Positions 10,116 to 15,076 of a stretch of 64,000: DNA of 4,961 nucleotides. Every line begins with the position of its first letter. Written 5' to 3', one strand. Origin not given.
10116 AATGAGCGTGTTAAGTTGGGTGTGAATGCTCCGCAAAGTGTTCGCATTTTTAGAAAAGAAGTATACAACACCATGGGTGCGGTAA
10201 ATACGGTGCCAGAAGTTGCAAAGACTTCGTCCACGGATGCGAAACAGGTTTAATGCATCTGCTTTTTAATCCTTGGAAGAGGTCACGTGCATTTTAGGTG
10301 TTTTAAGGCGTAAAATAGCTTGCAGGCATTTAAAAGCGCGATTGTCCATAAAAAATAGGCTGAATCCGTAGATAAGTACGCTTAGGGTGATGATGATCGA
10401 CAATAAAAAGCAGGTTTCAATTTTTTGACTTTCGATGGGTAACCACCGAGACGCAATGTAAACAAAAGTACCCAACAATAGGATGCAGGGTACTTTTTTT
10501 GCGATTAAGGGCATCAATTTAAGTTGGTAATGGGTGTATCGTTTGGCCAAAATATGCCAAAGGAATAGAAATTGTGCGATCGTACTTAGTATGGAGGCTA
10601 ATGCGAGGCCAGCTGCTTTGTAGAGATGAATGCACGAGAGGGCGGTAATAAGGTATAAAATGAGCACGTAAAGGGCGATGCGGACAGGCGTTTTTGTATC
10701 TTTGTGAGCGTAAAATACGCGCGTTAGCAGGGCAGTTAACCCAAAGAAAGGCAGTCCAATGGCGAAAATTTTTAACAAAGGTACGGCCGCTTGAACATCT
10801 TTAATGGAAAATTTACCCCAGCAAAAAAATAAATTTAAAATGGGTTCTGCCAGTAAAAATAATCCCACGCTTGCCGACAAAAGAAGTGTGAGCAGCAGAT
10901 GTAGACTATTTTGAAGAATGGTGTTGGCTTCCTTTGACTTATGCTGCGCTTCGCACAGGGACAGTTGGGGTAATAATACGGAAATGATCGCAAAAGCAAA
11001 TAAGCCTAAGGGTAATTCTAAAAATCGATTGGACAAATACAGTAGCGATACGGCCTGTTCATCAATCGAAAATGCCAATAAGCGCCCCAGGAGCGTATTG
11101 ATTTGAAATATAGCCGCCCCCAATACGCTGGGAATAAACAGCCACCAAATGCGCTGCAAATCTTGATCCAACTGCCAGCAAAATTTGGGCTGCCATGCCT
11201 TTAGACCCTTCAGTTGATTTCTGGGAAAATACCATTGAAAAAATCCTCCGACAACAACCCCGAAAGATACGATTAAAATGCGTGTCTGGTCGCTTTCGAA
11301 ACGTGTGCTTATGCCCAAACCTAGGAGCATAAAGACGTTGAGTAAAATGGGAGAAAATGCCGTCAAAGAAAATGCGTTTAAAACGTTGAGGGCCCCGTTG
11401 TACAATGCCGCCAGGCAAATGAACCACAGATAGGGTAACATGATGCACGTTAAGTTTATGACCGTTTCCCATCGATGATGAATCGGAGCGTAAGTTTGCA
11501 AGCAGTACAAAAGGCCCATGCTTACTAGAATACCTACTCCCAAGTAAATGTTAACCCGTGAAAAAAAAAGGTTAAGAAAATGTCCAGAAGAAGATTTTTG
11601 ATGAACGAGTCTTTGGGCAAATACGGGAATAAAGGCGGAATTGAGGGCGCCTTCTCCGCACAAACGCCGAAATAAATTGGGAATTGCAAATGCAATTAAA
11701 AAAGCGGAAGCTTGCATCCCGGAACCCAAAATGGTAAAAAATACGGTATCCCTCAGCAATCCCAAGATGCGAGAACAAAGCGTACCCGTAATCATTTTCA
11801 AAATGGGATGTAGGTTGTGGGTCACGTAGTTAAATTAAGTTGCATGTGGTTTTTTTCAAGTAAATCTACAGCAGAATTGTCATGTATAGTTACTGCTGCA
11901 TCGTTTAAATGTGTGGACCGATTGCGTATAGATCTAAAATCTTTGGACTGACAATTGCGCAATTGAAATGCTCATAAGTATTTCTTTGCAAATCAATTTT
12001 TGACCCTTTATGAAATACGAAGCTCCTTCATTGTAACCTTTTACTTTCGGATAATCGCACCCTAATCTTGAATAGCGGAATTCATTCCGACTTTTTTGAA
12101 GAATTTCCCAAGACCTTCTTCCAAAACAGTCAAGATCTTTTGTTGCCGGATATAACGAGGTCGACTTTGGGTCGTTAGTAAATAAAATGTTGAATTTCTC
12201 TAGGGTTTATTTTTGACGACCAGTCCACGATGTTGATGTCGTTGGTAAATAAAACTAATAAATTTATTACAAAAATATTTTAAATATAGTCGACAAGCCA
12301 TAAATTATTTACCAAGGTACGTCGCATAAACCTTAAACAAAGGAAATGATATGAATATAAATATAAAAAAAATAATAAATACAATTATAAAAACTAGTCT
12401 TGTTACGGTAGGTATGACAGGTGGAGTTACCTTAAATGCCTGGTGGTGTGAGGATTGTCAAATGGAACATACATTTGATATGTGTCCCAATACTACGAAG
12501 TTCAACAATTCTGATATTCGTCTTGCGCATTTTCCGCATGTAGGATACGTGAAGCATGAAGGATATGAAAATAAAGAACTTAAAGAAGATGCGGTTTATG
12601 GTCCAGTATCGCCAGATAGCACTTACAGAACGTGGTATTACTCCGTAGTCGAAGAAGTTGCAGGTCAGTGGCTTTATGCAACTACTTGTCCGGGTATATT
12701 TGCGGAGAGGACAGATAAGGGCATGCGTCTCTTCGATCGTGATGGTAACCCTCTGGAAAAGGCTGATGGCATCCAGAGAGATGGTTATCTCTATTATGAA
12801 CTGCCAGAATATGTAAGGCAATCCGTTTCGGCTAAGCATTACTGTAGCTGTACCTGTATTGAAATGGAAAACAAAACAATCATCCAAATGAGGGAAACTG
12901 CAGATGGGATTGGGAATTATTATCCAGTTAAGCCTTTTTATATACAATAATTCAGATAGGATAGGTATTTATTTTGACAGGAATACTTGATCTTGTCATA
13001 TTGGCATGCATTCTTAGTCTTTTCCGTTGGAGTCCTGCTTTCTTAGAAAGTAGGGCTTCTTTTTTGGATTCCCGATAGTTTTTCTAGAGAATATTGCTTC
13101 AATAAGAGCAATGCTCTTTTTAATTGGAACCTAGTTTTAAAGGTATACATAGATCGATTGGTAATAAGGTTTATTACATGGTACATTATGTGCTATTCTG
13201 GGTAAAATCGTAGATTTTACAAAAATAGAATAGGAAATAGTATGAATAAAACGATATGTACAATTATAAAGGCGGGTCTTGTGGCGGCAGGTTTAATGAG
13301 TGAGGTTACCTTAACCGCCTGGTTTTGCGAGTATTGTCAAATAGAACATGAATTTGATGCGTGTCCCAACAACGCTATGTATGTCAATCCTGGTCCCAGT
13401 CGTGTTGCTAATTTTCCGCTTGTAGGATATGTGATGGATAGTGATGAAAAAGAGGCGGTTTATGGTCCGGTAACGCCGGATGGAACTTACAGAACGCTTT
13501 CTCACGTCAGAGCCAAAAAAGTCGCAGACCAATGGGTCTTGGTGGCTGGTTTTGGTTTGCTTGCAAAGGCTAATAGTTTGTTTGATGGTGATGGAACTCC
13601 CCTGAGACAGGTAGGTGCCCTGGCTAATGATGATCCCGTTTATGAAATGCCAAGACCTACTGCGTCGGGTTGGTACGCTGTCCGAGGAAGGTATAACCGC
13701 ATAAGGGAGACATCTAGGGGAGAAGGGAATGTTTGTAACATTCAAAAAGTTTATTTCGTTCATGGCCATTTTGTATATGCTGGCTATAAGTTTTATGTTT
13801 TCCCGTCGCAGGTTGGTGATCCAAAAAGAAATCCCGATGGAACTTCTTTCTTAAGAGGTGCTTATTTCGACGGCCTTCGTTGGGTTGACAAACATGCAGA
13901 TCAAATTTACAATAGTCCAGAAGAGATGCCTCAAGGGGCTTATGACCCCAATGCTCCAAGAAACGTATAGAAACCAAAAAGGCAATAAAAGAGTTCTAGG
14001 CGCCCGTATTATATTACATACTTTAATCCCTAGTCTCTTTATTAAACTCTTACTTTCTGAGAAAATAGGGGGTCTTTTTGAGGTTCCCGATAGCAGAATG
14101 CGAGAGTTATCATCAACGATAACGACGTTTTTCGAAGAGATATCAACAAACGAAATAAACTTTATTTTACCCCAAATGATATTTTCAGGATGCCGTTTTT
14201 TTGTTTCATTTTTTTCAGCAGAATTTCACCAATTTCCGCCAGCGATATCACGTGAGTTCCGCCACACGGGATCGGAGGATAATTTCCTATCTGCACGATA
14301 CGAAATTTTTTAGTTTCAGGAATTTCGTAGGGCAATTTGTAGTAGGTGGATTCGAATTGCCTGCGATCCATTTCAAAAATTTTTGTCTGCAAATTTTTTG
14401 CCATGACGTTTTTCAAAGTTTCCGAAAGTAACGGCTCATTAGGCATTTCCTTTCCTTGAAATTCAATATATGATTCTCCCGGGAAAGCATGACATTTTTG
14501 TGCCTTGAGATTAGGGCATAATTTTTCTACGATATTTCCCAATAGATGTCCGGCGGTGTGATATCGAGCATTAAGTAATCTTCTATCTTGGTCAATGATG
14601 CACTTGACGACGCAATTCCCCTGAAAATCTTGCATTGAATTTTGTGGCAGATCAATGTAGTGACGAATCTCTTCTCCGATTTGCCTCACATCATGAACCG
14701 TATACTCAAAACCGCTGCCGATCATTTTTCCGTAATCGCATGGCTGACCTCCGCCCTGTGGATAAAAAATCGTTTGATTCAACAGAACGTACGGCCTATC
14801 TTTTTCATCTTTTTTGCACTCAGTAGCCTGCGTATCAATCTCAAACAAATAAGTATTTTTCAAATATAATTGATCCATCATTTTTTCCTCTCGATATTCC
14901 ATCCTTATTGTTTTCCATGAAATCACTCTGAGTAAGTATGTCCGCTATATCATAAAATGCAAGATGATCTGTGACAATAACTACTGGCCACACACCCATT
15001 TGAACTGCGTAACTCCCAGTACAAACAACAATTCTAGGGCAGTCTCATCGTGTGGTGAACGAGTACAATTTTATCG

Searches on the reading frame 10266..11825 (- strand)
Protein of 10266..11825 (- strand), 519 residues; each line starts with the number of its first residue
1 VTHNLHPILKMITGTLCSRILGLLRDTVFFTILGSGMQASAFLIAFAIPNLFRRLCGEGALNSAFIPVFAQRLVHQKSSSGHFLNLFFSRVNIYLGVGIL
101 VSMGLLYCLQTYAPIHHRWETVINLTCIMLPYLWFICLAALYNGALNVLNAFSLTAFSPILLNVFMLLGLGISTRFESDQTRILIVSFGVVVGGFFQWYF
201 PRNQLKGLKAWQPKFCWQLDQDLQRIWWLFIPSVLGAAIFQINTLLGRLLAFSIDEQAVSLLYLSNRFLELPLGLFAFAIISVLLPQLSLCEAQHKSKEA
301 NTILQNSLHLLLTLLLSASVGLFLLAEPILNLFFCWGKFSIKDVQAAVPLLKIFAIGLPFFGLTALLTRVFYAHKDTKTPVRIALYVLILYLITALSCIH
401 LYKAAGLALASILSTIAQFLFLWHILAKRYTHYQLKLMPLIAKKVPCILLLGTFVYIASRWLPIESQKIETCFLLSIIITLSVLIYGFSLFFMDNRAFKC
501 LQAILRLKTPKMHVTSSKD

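Call 11: search_protein_families(library=pfam, proteins=[window:10266-11825:-], max_evalue=0.001)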
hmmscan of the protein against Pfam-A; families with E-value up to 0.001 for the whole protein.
window:10266-11825:- (519 aa): 2 families
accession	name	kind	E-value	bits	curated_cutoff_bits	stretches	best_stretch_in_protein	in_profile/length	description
PF03023.19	MurJ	-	1.3e-91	308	27.4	1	31-461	3-436/451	Lipid II flippase MurJ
PF01554.23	MatE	-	7e-06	26.3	24.9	1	232-393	1-157/161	MatE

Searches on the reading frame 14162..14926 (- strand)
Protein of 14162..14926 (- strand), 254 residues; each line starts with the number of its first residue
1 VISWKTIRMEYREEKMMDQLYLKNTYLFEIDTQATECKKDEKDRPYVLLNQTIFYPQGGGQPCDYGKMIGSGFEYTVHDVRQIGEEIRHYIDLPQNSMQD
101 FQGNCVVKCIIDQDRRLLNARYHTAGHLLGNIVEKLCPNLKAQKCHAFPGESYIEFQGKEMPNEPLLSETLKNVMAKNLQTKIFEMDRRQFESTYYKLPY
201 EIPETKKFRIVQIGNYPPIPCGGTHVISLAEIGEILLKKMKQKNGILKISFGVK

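Call 11: search_protein_families(library=pfam, proteins=[window:14162-14926:-], max_evalue=0.001)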
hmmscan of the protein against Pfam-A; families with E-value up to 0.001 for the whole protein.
window:14162-14926:- (254 aa): 2 families
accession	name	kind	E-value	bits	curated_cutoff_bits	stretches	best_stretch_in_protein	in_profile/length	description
PF01411.24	tRNA-synt_2c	-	1.4e-10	40.8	30.3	1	29-114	469-551/552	tRNA synthetases class II (A)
PF07973.19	tRNA_SAD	-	2.8e-06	27.6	24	1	209-244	2-37/44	Threonyl and Alanyl tRNA synthetase second additional domain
